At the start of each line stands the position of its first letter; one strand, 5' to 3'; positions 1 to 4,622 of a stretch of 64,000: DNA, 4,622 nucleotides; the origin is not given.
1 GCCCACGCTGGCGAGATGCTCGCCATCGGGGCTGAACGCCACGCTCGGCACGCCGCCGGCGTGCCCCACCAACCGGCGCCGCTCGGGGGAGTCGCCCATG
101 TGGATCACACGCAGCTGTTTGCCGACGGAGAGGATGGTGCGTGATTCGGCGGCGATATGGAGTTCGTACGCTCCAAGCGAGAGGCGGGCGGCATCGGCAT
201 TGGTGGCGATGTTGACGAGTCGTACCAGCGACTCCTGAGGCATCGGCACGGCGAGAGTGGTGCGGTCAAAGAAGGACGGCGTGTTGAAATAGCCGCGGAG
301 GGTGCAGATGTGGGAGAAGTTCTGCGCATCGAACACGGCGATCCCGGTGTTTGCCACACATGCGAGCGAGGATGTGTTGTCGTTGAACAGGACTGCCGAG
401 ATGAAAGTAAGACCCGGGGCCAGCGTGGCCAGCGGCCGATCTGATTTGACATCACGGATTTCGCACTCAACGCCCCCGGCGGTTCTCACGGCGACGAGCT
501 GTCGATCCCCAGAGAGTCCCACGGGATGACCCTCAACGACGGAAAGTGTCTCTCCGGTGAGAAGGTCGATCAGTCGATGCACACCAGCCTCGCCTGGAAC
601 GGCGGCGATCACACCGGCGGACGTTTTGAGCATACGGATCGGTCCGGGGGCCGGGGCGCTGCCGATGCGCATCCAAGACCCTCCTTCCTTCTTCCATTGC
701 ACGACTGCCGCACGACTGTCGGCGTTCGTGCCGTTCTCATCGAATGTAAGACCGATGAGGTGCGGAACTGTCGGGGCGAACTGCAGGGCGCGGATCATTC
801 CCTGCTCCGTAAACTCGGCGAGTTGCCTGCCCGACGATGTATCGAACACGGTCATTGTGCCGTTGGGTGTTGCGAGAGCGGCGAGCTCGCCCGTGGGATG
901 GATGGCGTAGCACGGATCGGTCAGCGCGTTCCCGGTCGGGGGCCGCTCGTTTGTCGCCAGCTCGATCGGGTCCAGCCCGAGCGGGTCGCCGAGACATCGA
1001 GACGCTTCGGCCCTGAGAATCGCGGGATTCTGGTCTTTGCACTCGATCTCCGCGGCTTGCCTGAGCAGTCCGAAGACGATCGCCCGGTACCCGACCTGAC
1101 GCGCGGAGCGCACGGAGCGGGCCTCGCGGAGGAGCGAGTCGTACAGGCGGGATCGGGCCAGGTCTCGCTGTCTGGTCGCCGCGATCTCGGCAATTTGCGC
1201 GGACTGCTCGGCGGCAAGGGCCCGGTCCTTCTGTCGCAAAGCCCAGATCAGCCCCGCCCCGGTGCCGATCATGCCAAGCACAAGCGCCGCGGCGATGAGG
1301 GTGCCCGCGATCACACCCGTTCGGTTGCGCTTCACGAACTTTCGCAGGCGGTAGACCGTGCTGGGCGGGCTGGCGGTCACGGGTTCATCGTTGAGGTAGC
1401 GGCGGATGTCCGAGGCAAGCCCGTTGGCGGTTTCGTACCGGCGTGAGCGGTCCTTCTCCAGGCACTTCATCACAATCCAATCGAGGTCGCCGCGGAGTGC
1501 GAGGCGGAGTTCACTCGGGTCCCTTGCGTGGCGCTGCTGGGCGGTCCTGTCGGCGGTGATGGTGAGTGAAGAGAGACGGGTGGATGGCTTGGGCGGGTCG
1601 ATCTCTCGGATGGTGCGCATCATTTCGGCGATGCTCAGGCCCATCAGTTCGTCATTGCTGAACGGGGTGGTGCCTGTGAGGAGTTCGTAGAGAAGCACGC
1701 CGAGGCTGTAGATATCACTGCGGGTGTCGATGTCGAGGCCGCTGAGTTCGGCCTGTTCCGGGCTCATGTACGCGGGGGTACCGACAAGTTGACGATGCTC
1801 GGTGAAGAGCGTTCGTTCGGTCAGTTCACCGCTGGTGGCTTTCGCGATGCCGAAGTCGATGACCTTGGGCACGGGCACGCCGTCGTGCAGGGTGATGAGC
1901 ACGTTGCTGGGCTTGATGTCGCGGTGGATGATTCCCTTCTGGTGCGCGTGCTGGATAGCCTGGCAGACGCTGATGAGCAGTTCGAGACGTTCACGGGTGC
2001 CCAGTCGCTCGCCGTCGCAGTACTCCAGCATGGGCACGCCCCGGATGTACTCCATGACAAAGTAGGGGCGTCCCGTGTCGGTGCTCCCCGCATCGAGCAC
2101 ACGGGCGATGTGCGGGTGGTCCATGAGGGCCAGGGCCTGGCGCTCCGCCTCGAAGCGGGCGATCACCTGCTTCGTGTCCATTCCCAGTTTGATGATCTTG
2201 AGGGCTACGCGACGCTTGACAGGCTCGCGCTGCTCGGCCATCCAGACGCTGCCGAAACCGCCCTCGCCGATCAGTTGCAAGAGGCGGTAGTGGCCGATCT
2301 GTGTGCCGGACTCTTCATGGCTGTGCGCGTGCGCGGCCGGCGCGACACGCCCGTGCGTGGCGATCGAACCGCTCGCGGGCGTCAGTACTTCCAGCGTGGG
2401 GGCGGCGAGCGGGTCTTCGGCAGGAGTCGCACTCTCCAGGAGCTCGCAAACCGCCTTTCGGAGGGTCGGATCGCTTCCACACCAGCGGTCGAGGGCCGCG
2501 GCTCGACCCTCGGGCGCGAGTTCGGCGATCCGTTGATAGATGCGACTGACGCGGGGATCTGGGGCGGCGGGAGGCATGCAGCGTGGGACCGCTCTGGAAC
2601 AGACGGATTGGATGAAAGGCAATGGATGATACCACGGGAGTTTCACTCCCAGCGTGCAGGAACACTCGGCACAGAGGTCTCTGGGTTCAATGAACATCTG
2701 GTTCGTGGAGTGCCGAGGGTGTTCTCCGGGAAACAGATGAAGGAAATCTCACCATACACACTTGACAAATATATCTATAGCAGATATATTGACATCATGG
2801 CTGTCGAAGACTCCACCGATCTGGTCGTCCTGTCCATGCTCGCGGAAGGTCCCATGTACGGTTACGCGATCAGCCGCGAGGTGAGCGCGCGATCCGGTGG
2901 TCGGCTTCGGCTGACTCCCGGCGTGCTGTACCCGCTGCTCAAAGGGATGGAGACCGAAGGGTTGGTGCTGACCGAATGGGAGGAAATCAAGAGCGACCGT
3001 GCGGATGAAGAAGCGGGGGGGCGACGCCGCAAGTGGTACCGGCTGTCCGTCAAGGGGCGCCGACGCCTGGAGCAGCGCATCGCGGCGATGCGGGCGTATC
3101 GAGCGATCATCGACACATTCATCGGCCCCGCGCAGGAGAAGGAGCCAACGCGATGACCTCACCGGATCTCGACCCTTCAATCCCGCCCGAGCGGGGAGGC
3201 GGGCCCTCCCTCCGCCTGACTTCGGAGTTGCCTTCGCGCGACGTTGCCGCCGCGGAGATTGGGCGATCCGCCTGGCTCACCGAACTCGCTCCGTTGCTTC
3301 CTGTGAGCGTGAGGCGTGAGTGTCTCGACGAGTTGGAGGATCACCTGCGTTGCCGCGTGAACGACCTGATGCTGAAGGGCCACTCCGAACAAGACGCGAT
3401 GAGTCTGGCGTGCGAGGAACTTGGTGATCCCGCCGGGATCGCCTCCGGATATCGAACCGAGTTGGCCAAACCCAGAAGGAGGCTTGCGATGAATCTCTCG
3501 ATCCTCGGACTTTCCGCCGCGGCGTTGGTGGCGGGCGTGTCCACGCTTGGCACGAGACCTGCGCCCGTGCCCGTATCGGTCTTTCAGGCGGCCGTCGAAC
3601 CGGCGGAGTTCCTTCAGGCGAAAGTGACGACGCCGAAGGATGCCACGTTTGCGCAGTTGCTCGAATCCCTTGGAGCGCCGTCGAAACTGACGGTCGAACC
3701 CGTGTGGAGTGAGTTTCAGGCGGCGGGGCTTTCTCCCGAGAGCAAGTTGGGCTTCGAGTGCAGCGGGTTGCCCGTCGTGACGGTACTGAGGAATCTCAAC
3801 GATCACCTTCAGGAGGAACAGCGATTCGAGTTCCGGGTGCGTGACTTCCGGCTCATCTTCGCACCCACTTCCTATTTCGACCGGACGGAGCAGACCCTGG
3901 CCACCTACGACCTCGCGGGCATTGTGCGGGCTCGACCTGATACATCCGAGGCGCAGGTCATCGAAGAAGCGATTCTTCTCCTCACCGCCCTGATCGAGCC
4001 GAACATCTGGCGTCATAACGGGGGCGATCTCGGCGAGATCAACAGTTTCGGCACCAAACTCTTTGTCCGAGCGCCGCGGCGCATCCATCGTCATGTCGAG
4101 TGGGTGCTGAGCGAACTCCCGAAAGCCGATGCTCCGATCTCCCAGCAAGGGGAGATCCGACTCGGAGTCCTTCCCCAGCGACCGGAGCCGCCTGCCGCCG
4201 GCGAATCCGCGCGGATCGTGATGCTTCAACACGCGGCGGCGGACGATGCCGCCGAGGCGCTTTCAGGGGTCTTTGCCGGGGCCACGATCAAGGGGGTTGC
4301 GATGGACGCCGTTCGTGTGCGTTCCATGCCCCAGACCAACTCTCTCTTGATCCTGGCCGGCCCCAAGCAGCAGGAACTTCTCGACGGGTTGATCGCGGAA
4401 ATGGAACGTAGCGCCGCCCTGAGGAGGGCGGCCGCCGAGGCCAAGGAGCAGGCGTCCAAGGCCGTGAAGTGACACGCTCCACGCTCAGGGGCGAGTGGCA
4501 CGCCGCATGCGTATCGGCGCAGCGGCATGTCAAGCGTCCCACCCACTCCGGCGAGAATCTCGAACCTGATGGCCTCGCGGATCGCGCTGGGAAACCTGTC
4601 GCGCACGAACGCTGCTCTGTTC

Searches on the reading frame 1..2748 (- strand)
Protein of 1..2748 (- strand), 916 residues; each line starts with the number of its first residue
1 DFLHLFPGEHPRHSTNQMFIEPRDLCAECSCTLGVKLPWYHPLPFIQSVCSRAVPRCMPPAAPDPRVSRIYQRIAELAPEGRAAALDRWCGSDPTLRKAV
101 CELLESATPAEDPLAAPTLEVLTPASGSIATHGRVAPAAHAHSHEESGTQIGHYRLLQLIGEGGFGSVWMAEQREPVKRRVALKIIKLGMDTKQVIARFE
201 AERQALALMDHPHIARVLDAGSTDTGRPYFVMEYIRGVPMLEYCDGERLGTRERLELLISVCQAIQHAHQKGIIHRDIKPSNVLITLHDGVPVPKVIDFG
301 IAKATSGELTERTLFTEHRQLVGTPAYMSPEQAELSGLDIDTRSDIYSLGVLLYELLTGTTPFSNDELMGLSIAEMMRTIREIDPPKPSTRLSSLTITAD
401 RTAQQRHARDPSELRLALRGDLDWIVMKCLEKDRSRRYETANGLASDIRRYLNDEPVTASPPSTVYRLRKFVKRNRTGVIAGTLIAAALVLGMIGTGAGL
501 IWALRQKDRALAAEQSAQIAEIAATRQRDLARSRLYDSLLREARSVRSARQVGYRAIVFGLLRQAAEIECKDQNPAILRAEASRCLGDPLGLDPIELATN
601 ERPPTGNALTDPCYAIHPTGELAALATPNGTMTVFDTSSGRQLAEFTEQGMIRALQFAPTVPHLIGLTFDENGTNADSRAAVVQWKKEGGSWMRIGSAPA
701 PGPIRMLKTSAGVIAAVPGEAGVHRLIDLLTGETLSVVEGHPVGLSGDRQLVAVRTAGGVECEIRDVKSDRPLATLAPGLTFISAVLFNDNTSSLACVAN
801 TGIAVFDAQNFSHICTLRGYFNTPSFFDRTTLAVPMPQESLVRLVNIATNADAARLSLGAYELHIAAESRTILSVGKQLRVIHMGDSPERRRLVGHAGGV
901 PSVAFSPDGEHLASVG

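Call 50: search_protein_families(library=ncbifam, proteins=[window:1-2748:-], max_evalue=0.01)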
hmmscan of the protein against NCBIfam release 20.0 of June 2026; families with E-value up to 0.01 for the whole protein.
window:1-2748:- (916 aa): 16 families
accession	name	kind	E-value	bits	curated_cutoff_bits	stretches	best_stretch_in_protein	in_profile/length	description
NF033483.0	PknB_PASTA_kin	equivalog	7.2e-74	249.8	450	2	152-397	7-242/563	Stk1 family PASTA domain-containing Ser/Thr kinase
NF052427.1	StpK7MSMEG_1200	equivalog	1.1e-47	162.9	900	1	148-526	3-338/601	serine/threonine protein kinase StpK7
NF047741.1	antiphage_MADS6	equivalog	1.1e-43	149.7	460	2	250-369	297-410/612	methylation-associated defense system protein kinase MAD6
TIGR03903.1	TOMM_kin_cyc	equivalog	2.1e-37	128.5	705.75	1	179-361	4-187/1267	TOMM system kinase/cyclase fusion protein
NF009651.0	PRK13184.1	equivalog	2.4e-32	111.9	839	1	151-442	1-315/932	serine/threonine-protein kinase PknD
NF053615.1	SerThrKinAfsKStmc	equivalog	3.1e-27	95.6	1300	1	149-364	10-214/809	protein serine/threonine kinase AfsK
NF033442.0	BREX_PglW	equivalog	2.8e-21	75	990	1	149-367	201-432/1391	BREX system serine/threonine kinase PglW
NF038150.1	lanthi_synth_IV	equivalog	4.9e-20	71.4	650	1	145-432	182-460/851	class IV lanthionine synthetase LanL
NF043056.1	T4SS_LegK1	equivalog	9e-18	64.1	550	1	159-356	78-283/516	Dot/Icm T4SS effector kinase LegK1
NF058632.1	SerThrKinPrkT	equivalog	1.7e-11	43.7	280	1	153-288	22-153/322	serine/threonine protein kinase PrkT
NF038151.1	lanthi_synth_III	equivalog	3.2e-11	42.4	575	1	154-411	222-474/833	class III lanthionine synthetase LanKC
NF011464.0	PRK14879.1-7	equivalog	4.9e-07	29.7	246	1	228-304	81-151/221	Kae1-associated kinase Bud32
TIGR03724.2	arch_bud32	equivalog_domain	7.4e-07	28.8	125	1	224-306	64-135/193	KEOPS complex kinase/ATPase Bud32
NF011463.0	PRK14879.1-4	equivalog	1.1e-05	24.9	188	1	228-305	93-163/237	Kae1-associated kinase Bud32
NF007174.0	PRK09605.1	equivalog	2.7e-05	22.8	447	1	173-306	357-477/535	bifunctional N(6)-L-threonylcarbamoyladenine synthase/serine/threonine protein kinase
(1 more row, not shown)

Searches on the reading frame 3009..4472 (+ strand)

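Call 81: search_protein_families(library=pfam, proteins=[window:3009-4472:+], max_evalue=0.001)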
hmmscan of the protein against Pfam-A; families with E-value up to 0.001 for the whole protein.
window:3009-4472:+ (487 aa): 1 family
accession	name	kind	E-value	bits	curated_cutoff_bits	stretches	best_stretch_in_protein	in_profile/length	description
PF03958.22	Secretin_N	-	7.2e-08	33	28.2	1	402-467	2-65/69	Bacterial type II/III secretion system short domain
